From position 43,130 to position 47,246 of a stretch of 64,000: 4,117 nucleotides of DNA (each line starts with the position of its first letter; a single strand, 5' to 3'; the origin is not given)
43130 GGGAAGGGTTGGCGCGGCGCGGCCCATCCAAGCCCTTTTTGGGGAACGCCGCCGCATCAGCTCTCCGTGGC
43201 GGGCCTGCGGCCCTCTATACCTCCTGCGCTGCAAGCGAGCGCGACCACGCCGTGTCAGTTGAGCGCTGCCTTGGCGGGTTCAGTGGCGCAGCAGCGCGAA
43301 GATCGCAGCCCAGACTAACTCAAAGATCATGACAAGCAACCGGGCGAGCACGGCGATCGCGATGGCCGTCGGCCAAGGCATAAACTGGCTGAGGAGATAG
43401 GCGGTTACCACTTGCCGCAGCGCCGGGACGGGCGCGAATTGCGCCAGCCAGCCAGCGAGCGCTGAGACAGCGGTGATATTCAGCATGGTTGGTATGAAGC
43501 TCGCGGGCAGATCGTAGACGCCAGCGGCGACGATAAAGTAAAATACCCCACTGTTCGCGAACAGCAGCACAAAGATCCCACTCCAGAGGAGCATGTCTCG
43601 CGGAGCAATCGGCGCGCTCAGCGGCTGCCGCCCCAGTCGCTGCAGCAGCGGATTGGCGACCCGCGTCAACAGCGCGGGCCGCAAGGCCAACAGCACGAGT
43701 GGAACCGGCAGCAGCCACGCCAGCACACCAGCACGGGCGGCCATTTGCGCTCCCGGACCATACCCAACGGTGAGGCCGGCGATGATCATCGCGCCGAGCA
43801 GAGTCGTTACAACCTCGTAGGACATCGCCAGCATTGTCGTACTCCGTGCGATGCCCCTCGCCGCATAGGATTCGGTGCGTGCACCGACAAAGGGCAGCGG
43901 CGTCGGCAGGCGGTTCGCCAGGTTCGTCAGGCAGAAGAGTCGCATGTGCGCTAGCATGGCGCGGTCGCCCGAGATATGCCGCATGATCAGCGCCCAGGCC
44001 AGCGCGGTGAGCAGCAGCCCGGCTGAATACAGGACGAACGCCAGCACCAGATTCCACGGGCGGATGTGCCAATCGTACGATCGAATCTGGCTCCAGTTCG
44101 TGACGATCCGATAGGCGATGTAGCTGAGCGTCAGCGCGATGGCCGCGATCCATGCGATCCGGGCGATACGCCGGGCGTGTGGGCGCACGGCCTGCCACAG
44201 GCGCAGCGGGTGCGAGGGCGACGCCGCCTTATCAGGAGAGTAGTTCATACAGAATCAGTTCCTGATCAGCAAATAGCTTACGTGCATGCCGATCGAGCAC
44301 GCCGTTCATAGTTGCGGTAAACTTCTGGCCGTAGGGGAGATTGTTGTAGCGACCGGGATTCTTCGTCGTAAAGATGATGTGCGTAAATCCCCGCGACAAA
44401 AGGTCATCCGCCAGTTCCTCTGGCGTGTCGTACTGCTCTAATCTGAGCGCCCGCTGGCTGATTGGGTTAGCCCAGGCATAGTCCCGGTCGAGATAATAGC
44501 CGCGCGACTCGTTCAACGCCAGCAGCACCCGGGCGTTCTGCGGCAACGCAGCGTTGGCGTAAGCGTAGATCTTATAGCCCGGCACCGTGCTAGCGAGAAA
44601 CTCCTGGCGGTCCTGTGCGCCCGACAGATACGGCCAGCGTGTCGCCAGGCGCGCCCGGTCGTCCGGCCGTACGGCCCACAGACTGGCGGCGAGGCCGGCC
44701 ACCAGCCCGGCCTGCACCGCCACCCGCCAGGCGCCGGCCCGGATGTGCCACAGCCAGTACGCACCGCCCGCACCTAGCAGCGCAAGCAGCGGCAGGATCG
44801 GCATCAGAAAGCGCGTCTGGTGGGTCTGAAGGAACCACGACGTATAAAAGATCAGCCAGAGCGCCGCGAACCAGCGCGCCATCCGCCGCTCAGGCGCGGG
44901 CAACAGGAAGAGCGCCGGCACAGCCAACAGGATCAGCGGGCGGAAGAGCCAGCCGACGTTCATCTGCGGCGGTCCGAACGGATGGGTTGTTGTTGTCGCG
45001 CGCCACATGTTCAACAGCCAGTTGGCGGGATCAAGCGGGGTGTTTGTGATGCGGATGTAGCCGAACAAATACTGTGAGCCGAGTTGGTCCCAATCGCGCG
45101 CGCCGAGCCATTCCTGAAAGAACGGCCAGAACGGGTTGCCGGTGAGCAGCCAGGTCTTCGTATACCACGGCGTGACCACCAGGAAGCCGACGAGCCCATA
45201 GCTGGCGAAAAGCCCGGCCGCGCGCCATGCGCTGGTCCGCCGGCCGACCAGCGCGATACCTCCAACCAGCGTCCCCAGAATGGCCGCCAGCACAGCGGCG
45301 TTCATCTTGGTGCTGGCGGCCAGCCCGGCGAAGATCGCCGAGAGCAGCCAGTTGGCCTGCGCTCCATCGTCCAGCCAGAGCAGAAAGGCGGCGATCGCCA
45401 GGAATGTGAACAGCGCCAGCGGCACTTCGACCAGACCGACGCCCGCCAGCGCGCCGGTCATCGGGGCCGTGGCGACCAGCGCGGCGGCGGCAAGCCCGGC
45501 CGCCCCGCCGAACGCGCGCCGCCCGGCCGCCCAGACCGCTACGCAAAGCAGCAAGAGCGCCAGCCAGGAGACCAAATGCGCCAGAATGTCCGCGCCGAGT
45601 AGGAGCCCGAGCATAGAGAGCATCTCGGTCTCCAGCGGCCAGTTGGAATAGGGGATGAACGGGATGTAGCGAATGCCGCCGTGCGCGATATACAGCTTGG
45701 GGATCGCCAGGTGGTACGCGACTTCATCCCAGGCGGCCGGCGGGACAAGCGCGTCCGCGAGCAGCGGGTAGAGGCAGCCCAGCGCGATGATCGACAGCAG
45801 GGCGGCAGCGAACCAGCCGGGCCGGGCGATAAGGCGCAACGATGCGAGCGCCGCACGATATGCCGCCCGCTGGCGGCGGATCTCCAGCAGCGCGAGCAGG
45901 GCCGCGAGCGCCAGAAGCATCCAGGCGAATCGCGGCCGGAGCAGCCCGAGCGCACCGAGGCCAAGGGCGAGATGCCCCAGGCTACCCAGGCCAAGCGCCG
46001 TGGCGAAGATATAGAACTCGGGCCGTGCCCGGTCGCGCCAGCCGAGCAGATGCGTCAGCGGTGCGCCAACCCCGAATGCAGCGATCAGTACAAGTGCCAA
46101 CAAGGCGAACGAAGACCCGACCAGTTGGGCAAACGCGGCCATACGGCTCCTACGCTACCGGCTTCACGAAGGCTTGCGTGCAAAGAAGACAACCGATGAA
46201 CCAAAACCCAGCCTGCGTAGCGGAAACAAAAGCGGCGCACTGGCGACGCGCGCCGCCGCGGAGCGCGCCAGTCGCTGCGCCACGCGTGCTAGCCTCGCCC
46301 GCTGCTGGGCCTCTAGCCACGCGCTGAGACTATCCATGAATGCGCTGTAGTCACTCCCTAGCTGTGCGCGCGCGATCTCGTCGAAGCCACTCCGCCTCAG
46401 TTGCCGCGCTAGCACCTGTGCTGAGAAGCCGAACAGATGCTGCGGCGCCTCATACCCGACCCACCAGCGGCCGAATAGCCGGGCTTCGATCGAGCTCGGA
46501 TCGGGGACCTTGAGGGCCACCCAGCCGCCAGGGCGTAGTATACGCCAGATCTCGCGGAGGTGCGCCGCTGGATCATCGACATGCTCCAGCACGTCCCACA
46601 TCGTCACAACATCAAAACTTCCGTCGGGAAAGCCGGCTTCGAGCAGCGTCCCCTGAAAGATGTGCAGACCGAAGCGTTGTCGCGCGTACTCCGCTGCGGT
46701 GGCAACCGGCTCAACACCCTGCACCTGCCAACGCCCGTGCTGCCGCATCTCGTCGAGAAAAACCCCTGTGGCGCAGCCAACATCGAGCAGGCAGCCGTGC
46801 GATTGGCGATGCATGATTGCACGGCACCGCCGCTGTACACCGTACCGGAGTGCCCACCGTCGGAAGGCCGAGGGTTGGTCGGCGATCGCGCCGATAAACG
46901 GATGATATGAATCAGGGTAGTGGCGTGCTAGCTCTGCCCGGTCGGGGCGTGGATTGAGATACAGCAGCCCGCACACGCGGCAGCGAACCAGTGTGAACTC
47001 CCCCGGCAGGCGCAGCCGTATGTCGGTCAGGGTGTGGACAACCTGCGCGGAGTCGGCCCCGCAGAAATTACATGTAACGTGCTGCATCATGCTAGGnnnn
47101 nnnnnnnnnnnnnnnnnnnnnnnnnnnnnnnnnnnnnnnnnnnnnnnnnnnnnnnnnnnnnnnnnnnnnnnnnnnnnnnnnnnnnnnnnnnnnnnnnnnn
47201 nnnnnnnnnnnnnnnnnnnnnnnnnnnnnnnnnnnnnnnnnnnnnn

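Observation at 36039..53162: Three paralogous GT-C-type polytopic membrane proteins, a small GT2 and a flippase-like protein: a candidate lipid-linked-sugar extracytoplasmic glycosylation module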

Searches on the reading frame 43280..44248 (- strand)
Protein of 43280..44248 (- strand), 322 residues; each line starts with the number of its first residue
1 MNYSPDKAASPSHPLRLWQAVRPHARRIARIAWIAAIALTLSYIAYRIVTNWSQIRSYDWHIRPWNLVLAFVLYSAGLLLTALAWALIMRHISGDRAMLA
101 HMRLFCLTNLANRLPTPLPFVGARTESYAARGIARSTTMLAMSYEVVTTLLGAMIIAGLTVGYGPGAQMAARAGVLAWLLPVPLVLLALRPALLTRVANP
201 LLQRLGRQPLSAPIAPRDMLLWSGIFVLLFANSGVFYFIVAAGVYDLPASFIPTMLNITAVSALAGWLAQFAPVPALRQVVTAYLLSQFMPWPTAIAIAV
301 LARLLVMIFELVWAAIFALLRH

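Call 5: search_protein_families(library=pfam, proteins=[window:43280-44248:-], max_evalue=0.01)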
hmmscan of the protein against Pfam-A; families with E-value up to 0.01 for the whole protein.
window:43280-44248:- (322 aa): 0 families

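Call 10: search_protein_families(library=ncbifam, proteins=[window:43280-44248:-], max_evalue=0.1)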
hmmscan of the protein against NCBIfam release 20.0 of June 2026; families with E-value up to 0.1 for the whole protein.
window:43280-44248:- (322 aa): 0 families

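Call 37: search_protein_families(library=pfam, proteins=[window:43280-44248:-], max_evalue=10)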
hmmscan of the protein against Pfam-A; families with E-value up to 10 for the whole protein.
window:43280-44248:- (322 aa): 1 family
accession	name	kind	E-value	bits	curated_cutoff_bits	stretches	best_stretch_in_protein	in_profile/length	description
PF03706.18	LPG_synthase_TM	-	0.018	15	33.4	1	33-312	1-300/302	Lysylphosphatidylglycerol synthase TM region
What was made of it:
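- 43280..44248 (-): UPF0104 / LPG_synthase_TM-family membrane protein (322 aa), related to the MprF flippase domain: candidate flippase. Overlaps the PMT_2 gene by 17 nt. Own Pfam hit E 0.018 but collinear, 33-312 against 1-300 of 302 (call 37).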

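Call 52: find_homologous_proteins(query=window:43280-44248:-, max_evalue=0.001)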
Query window:43280-44248:- (322 aa): 4 proteins with E <= 0.001 among 8000 candidates.
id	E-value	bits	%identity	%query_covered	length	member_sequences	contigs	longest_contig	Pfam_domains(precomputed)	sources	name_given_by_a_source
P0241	1.7e-199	680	100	100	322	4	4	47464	-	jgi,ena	jgi:hypothetical protein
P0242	8.2e-77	277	45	99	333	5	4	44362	-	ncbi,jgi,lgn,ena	-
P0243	1.1e-68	250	42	94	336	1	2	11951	PF03706.19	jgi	jgi:uncharacterized membrane protein YbhN (UPF0104 family)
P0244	3.4e-6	45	26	98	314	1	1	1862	PF03706.19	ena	-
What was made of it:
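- Tried and rejected: The word-indexed homologue search for the 322-aa protein returned only 4 hits (call 52).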

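Call 54: search_protein_families(library=pfam, proteins=[P0242, P0243], max_evalue=0.1)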
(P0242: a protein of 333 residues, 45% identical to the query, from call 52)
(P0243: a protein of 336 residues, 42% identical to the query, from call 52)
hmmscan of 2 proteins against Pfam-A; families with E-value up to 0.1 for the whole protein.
P0242 (333 aa): 1 family
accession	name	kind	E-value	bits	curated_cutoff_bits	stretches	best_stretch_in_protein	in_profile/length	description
PF03706.18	LPG_synthase_TM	-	0.002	18.1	33.4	1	38-317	3-299/302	Lysylphosphatidylglycerol synthase TM region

P0243 (336 aa): 1 family
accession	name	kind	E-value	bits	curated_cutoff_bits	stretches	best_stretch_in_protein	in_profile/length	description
PF03706.18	LPG_synthase_TM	-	6.6e-06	26.2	33.4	1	33-315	2-300/302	Lysylphosphatidylglycerol synthase TM region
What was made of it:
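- On UPF0104 / LPG_synthase_TM (PF03706), tested for the 322-aa protein: Two closer homologues (45% and 42% identity) score 18.1 and 26.2 bits (calls 52, 54).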

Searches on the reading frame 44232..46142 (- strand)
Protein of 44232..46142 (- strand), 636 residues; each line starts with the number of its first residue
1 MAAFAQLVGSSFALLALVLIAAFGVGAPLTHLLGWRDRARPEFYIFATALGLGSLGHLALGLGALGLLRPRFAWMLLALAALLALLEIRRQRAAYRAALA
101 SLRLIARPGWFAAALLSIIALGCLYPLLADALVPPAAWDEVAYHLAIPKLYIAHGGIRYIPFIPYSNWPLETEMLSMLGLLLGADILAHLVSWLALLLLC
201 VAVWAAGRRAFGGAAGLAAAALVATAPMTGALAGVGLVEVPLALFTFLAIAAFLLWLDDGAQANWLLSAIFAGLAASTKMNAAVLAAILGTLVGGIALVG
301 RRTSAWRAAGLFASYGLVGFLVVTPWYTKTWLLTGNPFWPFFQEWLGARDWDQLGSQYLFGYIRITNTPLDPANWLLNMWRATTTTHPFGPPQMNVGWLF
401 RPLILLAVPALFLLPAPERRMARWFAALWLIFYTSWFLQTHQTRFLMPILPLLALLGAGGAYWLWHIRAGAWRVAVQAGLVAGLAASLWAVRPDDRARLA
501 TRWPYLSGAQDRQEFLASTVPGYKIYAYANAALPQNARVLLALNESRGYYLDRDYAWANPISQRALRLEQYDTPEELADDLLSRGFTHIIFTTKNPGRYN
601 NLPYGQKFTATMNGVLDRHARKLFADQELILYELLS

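Call 5: search_protein_families(library=pfam, proteins=[window:44232-46142:-], max_evalue=0.01)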
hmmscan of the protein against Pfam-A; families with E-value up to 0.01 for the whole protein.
window:44232-46142:- (636 aa): 1 family
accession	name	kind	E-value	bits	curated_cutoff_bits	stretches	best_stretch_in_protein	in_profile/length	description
PF13231.12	PMT_2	-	7.3e-10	39.7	26.1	1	188-326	24-157/160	Dolichyl-phosphate-mannose-protein mannosyltransferase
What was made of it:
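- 44232..46142 (-): PMT_2 (ArnT/PMT-type) GT-C glycosyltransferase (636 aa) with the first-loop motif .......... A lineage-specific insertion into the cluster. Pfam PF13231 E 7e-10, 39.7 bits against 26.1 (call 5).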

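Call 10: search_protein_families(library=ncbifam, proteins=[window:44232-46142:-], max_evalue=0.1)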
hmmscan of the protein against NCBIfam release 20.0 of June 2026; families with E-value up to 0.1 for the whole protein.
window:44232-46142:- (636 aa): 1 family
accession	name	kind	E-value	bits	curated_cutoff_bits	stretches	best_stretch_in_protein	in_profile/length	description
NF047510.1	LIC_10190_fam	subfamily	5.6e-07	28.7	100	1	194-447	175-423/424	LIC_10190 family membrane protein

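Call 12: search_solved_structures(query=window:44232-46142:-, max_evalue=10)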
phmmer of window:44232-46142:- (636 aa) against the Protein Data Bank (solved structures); distinct sequences matched with E-value up to 10: 1.
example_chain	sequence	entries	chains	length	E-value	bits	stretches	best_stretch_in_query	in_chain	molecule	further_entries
8te8_A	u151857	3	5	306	0.2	13.3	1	152-195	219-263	Pyridoxine 4-dehydrogenase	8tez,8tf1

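Call 37: search_protein_families(library=pfam, proteins=[window:44232-46142:-], max_evalue=10)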
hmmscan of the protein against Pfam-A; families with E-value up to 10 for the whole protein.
window:44232-46142:- (636 aa): 3 families
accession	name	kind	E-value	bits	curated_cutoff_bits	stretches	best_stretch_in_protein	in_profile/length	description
PF13231.12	PMT_2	-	7.3e-10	39.7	26.1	1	188-326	24-157/160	Dolichyl-phosphate-mannose-protein mannosyltransferase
PF03901.23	Glyco_transf_22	-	0.017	14.8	23.8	1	399-458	273-328/414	Alg9-like mannosyltransferase family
PF15207.11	TMEM240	-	2.2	8.4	27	1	172-210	91-129/189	TMEM240 family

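Call 78: list_cluster_members(proteins=[P0001, P0241, window:44232-46142:-])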
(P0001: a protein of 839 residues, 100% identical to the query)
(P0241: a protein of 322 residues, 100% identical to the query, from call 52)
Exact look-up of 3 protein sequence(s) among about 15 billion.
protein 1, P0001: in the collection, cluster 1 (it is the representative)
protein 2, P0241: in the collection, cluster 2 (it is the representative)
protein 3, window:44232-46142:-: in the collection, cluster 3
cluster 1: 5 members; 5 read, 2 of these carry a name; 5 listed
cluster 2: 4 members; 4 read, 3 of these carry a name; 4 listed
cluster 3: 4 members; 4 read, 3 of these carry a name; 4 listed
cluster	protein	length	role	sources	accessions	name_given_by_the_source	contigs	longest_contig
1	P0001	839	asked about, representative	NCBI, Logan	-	-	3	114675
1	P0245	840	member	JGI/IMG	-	hypothetical protein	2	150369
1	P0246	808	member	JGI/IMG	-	hypothetical protein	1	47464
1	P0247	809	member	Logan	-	-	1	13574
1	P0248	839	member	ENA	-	-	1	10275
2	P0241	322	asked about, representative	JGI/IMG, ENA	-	hypothetical protein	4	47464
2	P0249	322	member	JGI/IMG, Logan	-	hypothetical protein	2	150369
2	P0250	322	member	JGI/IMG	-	hypothetical protein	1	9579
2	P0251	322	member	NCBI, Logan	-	-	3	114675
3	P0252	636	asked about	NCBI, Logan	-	-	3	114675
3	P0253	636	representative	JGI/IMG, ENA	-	hypothetical protein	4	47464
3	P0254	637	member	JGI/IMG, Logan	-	hypothetical protein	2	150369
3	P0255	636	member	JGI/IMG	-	4-amino-4-deoxy-L-arabinose transferase-like glycosyltransferase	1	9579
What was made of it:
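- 44232..46142 (-): One JGI cluster member is named 'Ara4N transferase-like glycosyltransferase' (call 78).
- Tried and rejected: Identical proteins carry no organism name (call 78).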

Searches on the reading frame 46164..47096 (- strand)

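Call 10: search_protein_families(library=ncbifam, proteins=[window:46164-47096:-], max_evalue=0.1)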
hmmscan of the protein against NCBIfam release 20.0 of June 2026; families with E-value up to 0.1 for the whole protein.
window:46164-47096:- (310 aa): 37 families (the best 25 are shown)
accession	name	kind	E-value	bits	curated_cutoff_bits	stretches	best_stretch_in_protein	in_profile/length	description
NF045667.1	MTase_DVU1556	equivalog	7e-15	55.1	155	1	89-195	12-119/213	DVU_1556 family methyltransferase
TIGR01983.1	UbiG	equivalog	3.9e-12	46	102.95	1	102-195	52-151/228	bifunctional 2-polyprenyl-6-hydroxyphenol methylase/3-demethylubiquinol 3-O-methyltransferase UbiG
NF001244.0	PRK00216.1-5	equivalog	5.4e-09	35.7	216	1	94-194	43-152/236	bifunctional demethylmenaquinone methyltransferase/2-methoxy-6-polyprenyl-1,4-benzoquinol methylase UbiE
TIGR01934.1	MenG_MenH_UbiE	subfamily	3.4e-08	33.1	158.35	1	91-194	32-140/223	ubiquinone/menaquinone biosynthesis methyltransferase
TIGR02081.1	metW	equivalog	6.8e-08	32.3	189.5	1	102-187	16-102/194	methionine biosynthesis protein MetW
NF001241.0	PRK00216.1-2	equivalog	1.5e-07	31.3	327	1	90-195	42-147/231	demethylmenaquinone methyltransferase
TIGR00452.1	TIGR00452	equivalog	6.5e-07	28.5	275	1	96-195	114-219/316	tRNA 5-methoxyuridine(34)/uridine 5-oxyacetic acid(34) synthase CmoB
NF007610.0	PRK10258.1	equivalog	2.2e-06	27.2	342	1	93-196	36-139/251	malonyl-ACP O-methyltransferase BioC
NF011650.0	PRK15068.1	equivalog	5.2e-06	25.6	209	1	101-195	124-225/324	tRNA 5-methoxyuridine(34)/uridine 5-oxyacetic acid(34) synthase CmoB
TIGR04345.1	ovoA_Cterm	equivalog_domain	5.6e-06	26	170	1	160-242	134-214/242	putative 4-mercaptohistidine N1-methyltransferase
TIGR03587.1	Pse_Me-ase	hypoth_equivalog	2e-05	24.8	112.05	1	92-174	36-119/204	pseudaminic acid biosynthesis-associated methylase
NF043040.1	corrin_prot_MT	hypoth_equivalog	2.2e-05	24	180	1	99-194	41-146/216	corrinoid protein-associated methyltransferase CpaM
NF001243.0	PRK00216.1-4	equivalog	3e-05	23.5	235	1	138-195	88-152/237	demethylmenaquinone methyltransferase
TIGR02752.1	MenG_heptapren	equivalog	7.8e-05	22.3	419.85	1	138-195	92-150/231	demethylmenaquinone methyltransferase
TIGR02072.1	BioC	equivalog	0.00035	20.5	184.95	1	102-196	37-133/244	malonyl-ACP O-methyltransferase BioC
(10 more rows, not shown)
